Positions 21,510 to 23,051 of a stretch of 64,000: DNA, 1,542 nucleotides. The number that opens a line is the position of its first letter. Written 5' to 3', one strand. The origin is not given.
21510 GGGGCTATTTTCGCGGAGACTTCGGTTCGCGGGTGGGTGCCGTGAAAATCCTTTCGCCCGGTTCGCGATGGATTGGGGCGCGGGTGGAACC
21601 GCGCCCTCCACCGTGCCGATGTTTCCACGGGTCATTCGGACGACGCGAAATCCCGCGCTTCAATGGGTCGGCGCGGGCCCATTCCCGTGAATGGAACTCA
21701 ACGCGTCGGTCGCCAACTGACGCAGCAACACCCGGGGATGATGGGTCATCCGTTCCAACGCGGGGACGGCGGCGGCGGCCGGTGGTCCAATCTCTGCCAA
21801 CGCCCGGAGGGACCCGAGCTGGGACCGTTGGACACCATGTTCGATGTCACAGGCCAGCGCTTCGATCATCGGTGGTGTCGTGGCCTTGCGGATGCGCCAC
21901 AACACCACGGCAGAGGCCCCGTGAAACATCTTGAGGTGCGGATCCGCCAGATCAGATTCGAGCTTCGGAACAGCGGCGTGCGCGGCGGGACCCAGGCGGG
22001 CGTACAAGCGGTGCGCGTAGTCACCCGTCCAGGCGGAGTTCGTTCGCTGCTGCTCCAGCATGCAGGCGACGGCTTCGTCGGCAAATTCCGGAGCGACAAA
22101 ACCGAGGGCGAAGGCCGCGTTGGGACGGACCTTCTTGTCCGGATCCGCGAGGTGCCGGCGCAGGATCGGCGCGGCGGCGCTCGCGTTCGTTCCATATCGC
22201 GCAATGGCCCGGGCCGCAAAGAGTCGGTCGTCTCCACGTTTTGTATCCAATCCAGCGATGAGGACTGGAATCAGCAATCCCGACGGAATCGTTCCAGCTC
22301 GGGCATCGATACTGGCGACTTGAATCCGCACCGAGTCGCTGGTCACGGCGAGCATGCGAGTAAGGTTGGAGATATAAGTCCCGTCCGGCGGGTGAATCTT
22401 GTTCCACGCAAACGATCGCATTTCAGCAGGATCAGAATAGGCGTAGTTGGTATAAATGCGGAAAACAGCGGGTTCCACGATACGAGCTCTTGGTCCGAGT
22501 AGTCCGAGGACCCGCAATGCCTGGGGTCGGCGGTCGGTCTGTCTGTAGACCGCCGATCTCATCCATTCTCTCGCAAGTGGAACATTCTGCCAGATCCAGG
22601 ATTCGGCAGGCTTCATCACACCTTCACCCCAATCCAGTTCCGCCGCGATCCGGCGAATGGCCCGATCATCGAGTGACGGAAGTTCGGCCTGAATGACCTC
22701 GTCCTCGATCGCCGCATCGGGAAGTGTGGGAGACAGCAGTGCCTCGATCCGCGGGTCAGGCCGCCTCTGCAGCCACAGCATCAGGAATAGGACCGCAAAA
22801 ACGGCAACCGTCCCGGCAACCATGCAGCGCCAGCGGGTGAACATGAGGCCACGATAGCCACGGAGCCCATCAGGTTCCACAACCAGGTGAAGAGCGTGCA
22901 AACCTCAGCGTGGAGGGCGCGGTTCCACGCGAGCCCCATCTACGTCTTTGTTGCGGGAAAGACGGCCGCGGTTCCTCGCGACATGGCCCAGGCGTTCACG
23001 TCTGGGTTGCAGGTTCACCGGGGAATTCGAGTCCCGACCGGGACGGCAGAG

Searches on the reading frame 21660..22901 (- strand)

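Call 82: search_protein_families(library=pfam, proteins=[window:21660-22901:-], max_evalue=0.0001)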
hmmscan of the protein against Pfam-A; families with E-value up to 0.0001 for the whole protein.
window:21660-22901:- (413 aa): 1 family
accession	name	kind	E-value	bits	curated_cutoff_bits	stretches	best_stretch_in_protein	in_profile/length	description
PF13646.12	HEAT_2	-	6.9e-11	42.7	27.7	1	211-283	1-69/88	HEAT repeats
